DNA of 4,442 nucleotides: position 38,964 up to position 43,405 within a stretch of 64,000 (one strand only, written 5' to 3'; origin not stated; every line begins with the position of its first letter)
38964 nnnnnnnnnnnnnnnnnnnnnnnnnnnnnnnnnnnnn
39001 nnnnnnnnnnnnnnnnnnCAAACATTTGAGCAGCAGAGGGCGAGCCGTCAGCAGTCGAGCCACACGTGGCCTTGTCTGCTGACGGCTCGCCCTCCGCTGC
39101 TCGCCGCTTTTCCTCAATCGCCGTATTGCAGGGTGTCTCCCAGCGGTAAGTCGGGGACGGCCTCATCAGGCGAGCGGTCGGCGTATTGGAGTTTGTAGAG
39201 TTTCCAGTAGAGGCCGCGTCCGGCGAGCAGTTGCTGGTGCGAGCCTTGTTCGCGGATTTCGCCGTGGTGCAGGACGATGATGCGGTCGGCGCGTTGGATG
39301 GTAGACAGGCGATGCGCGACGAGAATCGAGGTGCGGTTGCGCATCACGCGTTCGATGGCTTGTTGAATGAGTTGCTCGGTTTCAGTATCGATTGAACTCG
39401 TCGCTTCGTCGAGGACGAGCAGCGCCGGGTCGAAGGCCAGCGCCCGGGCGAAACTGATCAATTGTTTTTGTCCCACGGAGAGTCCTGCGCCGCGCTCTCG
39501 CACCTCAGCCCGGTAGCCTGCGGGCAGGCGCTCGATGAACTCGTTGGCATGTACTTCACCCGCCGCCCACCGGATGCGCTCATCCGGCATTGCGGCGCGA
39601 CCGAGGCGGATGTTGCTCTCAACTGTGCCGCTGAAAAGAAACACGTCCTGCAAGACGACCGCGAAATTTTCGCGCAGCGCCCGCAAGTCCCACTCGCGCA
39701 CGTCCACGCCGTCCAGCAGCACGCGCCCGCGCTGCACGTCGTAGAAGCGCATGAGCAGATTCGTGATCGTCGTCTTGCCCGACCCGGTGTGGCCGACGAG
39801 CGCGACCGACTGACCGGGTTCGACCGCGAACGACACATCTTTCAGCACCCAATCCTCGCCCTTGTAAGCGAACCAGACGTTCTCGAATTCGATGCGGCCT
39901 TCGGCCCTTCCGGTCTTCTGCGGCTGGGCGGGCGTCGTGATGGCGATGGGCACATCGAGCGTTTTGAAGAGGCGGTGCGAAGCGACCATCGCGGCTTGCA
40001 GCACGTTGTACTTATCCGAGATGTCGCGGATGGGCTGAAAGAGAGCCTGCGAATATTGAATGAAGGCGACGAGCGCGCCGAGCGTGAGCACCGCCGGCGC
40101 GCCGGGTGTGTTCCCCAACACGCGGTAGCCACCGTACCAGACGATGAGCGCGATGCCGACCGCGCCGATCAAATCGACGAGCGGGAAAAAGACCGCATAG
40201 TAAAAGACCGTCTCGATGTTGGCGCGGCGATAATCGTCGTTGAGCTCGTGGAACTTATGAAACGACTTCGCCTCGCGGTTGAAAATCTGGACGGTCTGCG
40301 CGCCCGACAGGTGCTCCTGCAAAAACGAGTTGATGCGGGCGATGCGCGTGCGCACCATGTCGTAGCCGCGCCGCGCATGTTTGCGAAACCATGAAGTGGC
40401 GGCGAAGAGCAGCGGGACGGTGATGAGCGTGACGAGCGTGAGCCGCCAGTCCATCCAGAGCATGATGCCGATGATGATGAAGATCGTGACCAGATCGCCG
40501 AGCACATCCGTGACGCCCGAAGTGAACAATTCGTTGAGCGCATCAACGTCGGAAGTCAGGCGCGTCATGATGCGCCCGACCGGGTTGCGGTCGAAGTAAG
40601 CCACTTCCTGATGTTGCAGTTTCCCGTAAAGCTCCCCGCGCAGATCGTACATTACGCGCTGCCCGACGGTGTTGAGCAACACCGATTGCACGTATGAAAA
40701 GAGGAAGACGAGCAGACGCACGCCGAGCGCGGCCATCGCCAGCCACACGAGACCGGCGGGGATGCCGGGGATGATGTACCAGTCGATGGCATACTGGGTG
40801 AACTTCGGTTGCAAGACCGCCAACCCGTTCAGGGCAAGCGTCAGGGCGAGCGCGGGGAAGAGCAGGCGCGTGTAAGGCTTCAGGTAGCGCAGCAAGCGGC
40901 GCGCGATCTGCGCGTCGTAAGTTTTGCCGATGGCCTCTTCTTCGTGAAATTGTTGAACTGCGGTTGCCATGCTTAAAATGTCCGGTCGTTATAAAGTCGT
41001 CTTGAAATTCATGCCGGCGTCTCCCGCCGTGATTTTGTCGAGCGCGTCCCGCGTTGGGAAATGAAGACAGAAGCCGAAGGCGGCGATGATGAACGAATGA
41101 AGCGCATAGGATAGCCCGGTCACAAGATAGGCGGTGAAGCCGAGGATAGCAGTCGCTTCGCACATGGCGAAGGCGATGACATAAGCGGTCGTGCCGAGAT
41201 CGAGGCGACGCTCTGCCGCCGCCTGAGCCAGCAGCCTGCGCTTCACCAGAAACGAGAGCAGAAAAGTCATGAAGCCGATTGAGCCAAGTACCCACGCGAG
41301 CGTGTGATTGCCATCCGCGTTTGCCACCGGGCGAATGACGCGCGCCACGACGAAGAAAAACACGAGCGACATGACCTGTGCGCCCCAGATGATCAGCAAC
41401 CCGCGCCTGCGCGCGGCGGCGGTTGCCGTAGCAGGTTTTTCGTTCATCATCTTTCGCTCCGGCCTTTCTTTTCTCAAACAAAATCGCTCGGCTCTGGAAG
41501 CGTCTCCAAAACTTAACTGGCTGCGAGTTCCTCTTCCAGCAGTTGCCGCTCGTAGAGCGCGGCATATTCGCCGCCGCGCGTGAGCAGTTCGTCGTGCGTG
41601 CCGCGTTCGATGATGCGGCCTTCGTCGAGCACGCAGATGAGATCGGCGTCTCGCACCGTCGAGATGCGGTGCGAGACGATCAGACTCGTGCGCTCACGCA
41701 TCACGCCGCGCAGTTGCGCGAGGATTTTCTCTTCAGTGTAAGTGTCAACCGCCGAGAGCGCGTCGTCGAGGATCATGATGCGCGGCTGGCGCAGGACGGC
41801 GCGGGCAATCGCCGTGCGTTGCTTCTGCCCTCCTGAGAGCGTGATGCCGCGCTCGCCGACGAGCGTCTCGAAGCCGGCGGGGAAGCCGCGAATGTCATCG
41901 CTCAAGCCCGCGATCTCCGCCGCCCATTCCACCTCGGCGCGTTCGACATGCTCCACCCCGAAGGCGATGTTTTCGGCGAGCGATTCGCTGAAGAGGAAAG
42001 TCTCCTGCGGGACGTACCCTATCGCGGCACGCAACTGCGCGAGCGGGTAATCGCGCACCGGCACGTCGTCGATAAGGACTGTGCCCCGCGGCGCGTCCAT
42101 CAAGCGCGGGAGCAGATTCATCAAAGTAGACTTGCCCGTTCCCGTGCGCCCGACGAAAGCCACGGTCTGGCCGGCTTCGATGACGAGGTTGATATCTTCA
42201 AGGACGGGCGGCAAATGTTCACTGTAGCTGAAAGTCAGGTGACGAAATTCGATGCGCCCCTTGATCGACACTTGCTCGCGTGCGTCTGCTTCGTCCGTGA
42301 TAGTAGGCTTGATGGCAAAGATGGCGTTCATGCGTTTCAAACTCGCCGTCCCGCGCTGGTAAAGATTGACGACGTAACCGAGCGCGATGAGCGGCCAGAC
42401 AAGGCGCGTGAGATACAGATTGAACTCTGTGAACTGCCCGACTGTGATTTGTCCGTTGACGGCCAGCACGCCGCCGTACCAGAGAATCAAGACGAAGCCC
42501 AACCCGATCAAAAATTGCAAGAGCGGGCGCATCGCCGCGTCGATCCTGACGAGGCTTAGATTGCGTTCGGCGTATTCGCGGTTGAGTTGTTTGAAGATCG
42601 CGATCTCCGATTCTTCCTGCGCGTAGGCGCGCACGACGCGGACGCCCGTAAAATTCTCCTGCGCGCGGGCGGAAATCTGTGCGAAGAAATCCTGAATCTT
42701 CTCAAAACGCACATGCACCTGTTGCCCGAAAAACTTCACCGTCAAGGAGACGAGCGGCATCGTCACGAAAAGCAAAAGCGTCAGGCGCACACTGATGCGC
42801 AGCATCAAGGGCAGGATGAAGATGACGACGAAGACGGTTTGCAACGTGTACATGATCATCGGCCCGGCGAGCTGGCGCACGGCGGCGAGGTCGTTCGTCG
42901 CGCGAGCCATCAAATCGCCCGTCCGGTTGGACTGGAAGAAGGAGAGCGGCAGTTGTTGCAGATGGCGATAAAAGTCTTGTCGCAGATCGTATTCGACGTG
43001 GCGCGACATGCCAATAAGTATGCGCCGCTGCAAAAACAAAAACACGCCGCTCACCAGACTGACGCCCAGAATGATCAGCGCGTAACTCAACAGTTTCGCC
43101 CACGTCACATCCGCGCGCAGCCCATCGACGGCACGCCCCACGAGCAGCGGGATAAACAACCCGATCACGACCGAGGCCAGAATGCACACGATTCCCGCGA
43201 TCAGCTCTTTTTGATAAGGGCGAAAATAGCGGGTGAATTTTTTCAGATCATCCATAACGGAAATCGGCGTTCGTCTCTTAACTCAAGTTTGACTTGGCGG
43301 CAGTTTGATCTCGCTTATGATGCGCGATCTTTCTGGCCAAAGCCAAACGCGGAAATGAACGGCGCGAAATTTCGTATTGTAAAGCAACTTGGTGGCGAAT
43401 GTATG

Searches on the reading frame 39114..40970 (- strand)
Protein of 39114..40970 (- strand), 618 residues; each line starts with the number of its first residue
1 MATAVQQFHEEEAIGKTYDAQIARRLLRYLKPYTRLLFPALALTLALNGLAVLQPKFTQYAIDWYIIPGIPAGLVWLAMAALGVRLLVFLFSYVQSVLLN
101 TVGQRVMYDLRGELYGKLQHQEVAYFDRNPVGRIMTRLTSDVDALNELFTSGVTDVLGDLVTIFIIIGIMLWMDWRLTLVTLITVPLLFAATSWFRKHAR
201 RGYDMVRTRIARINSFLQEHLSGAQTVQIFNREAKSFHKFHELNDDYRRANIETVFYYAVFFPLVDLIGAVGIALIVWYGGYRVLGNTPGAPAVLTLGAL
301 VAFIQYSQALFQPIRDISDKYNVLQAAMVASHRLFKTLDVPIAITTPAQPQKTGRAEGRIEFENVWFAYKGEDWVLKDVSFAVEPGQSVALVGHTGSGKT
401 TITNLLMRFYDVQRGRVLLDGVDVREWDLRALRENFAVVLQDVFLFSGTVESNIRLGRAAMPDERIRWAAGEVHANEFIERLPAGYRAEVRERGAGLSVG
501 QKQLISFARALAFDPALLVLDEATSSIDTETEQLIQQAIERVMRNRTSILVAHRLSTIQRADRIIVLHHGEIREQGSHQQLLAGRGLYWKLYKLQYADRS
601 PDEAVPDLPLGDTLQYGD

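Call 38: search_protein_families(library=pfam, proteins=[window:39114-40970:-], max_evalue=0.00001)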
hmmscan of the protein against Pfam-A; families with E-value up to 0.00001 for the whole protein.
window:39114-40970:- (618 aa): 3 families
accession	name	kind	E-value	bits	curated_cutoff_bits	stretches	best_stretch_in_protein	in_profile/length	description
PF00664.28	ABC_membrane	-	2e-59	202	28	1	41-313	5-273/274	ABC transporter transmembrane region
PF00005.33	ABC_tran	-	4.5e-29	102.2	25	1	376-525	1-137/137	ABC transporter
PF02463.25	SMC_N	-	6.4e-06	26.2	40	0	417-568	111-212/220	RecF/RecN/SMC N terminal domain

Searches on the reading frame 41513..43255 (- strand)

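Call 38: search_protein_families(library=pfam, proteins=[window:41513-43255:-], max_evalue=0.00001)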
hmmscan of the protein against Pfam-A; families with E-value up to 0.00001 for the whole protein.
window:41513-43255:- (580 aa): 2 families
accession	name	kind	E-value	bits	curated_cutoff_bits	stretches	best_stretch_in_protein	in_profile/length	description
PF00664.28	ABC_membrane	-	7.1e-53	180.5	28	1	18-289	1-274/274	ABC transporter transmembrane region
PF00005.33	ABC_tran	-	1.2e-29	104.1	25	1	352-500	1-136/137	ABC transporter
